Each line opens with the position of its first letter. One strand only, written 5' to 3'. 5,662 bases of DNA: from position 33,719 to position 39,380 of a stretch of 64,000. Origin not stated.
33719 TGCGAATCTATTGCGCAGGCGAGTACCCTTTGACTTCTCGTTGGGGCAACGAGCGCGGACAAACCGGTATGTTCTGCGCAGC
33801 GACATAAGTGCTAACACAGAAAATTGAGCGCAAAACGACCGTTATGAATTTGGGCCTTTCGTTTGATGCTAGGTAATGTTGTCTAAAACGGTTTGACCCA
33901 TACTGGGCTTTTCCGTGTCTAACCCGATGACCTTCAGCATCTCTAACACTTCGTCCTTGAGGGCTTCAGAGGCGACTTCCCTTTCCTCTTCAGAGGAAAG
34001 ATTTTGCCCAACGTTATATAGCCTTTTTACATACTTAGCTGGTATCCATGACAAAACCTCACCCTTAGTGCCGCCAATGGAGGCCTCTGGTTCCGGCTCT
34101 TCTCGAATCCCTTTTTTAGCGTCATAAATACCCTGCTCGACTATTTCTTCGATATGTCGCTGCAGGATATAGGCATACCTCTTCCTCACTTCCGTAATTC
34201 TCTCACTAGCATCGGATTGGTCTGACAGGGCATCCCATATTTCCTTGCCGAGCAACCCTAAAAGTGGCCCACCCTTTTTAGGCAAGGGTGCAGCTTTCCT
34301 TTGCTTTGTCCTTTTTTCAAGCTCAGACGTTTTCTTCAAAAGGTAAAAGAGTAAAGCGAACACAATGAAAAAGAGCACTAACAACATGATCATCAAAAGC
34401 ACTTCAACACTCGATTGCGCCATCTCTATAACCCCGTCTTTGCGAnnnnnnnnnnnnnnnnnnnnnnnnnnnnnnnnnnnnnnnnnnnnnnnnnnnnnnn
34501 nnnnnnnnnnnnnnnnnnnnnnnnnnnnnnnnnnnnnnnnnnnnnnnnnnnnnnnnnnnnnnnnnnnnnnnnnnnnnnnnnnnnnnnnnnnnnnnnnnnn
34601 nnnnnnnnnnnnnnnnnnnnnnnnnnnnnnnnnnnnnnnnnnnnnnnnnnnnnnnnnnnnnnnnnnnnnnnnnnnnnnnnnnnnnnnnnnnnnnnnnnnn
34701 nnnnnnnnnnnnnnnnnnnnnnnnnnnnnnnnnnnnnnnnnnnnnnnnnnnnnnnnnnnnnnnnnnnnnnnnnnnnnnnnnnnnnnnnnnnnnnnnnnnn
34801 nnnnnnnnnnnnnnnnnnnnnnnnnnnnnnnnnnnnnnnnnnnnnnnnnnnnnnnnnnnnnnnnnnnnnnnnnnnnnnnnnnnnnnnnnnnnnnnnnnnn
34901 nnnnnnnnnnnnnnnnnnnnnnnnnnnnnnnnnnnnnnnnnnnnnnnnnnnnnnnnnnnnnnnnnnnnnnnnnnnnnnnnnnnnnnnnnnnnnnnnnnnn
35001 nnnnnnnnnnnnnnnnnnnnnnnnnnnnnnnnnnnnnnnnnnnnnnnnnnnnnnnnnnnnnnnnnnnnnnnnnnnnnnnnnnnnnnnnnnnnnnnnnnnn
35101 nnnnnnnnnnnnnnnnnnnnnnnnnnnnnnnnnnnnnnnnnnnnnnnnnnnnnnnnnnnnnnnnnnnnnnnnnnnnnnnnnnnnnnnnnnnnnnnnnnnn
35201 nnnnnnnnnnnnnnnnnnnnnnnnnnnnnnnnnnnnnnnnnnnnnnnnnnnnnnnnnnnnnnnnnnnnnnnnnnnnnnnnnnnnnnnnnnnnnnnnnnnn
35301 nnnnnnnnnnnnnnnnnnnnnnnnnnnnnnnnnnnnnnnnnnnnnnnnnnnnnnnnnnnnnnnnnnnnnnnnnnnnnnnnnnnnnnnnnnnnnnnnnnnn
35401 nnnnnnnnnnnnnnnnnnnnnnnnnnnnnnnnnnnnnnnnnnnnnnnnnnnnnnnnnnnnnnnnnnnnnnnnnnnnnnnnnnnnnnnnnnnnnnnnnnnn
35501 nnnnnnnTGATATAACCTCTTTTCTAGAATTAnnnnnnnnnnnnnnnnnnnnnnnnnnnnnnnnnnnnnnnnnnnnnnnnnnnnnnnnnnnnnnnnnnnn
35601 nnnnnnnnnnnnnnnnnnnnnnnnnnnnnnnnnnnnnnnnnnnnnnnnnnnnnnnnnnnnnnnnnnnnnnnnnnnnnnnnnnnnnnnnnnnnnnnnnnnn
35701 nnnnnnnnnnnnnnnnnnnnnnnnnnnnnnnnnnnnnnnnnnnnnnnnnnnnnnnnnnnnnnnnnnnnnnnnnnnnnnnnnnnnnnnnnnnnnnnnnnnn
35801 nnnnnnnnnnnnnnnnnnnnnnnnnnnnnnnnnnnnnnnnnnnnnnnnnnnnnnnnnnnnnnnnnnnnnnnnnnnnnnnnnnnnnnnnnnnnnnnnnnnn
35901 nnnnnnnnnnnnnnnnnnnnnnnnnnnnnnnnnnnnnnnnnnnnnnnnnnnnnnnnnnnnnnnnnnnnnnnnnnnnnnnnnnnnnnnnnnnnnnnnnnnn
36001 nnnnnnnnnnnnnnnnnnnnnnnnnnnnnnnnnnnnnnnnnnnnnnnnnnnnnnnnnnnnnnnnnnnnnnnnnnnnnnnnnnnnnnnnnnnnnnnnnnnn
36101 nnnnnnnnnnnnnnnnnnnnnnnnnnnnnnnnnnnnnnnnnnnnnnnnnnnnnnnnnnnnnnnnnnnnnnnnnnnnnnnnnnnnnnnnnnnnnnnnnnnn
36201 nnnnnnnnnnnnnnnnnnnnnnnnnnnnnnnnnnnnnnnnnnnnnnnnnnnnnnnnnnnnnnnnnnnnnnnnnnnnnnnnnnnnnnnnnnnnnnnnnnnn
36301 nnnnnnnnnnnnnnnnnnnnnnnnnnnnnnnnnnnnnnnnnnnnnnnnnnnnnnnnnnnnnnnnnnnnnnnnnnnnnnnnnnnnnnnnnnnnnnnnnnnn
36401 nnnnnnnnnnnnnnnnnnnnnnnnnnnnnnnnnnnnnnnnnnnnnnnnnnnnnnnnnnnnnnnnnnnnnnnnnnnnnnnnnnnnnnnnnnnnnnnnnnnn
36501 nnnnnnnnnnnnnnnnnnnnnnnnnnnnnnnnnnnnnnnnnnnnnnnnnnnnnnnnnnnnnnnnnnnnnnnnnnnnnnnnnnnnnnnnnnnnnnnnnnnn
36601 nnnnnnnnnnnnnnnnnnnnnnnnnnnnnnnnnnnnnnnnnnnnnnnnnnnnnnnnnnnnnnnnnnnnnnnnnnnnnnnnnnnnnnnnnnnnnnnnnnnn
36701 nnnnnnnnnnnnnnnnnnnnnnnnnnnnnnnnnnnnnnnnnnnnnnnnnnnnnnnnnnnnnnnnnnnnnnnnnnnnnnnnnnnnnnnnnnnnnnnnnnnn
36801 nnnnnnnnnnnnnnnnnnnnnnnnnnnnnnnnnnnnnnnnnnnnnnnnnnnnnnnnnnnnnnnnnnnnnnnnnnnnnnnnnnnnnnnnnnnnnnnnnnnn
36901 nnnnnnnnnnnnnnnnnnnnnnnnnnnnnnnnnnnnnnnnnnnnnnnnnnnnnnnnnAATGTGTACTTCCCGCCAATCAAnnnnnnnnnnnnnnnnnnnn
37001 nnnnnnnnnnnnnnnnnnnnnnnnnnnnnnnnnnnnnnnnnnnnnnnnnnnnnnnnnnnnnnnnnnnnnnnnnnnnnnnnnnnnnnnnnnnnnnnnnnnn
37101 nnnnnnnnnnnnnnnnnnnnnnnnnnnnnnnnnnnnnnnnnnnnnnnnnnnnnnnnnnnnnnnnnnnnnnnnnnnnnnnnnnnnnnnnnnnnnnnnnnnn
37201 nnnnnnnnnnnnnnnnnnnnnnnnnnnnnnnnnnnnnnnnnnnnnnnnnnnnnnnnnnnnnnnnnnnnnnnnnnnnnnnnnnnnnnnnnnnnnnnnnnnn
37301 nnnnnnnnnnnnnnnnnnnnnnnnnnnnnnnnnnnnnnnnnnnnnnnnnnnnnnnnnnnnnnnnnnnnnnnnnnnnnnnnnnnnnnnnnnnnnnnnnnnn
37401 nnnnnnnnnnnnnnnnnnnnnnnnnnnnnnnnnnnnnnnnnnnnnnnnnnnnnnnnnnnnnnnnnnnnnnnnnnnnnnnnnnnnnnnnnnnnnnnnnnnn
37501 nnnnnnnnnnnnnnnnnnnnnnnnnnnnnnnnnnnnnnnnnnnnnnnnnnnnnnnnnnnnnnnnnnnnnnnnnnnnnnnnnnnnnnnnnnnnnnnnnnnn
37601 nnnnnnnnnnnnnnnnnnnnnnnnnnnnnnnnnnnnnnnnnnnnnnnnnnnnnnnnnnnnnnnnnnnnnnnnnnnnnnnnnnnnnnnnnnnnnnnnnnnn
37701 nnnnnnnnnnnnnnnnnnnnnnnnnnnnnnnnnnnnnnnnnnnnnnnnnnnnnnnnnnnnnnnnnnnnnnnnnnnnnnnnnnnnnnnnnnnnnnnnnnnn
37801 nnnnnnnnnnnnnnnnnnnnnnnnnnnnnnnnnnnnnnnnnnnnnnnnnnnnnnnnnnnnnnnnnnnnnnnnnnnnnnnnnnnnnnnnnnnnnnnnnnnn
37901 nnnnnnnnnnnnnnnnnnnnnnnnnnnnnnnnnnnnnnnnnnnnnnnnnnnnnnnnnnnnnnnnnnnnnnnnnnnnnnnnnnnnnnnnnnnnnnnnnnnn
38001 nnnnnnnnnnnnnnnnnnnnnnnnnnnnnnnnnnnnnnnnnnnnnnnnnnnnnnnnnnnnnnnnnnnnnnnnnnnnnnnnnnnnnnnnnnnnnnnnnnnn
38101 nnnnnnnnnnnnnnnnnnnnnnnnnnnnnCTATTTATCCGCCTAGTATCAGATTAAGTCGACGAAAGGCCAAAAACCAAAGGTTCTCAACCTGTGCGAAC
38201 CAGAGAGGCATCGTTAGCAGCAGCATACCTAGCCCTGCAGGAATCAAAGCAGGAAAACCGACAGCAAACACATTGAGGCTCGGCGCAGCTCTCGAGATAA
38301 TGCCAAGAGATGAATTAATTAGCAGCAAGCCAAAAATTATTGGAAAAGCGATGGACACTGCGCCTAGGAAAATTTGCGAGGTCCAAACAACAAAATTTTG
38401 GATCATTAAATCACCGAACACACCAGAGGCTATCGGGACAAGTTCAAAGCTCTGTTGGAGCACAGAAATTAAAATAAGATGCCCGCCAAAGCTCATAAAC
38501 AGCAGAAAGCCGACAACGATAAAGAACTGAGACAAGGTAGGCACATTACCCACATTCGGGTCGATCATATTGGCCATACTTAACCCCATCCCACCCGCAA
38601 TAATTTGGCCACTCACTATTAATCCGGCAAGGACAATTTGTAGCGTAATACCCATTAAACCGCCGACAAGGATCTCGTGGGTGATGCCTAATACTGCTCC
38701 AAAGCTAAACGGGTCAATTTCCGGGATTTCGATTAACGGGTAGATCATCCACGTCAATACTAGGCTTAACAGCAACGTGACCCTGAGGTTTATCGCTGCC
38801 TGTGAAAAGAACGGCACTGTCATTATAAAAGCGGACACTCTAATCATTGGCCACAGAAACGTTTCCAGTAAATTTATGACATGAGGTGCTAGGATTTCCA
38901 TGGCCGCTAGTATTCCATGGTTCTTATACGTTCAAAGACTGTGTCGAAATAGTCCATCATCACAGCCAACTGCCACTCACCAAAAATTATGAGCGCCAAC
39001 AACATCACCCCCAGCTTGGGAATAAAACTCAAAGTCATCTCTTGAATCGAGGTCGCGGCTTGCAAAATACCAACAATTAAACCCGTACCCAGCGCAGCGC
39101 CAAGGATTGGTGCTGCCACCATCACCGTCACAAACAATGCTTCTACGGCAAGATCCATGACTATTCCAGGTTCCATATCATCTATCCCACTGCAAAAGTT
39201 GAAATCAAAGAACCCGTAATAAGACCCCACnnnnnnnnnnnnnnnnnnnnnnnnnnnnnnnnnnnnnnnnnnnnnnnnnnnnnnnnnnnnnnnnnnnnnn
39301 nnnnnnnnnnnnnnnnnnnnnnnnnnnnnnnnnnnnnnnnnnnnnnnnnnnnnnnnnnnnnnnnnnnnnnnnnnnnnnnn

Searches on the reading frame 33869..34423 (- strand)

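Call 16: search_protein_families(library=pfam, proteins=[window:33869-34423:-], max_evalue=0.01)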
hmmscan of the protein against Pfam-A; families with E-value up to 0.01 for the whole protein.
window:33869-34423:- (184 aa): 1 family
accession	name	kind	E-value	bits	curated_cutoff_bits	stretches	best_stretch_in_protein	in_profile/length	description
PF07219.19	HemY_N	-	0.0069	16.9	31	0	6-44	14-52/107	HemY protein N-terminus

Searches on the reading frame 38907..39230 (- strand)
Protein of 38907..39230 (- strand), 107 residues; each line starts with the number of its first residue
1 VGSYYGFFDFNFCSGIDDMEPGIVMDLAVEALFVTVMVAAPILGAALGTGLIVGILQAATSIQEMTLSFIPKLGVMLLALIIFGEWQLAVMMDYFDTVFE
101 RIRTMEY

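Call 15: search_protein_families(library=pfam, proteins=[window:38907-39230:-], max_evalue=0.01)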
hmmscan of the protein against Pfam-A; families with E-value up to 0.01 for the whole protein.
window:38907-39230:- (107 aa): 1 family
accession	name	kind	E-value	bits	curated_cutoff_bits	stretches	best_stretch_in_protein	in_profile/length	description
PF01313.24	Bac_export_3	-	5.1e-26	90.8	25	1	24-95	2-73/74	Bacterial export proteins, family 3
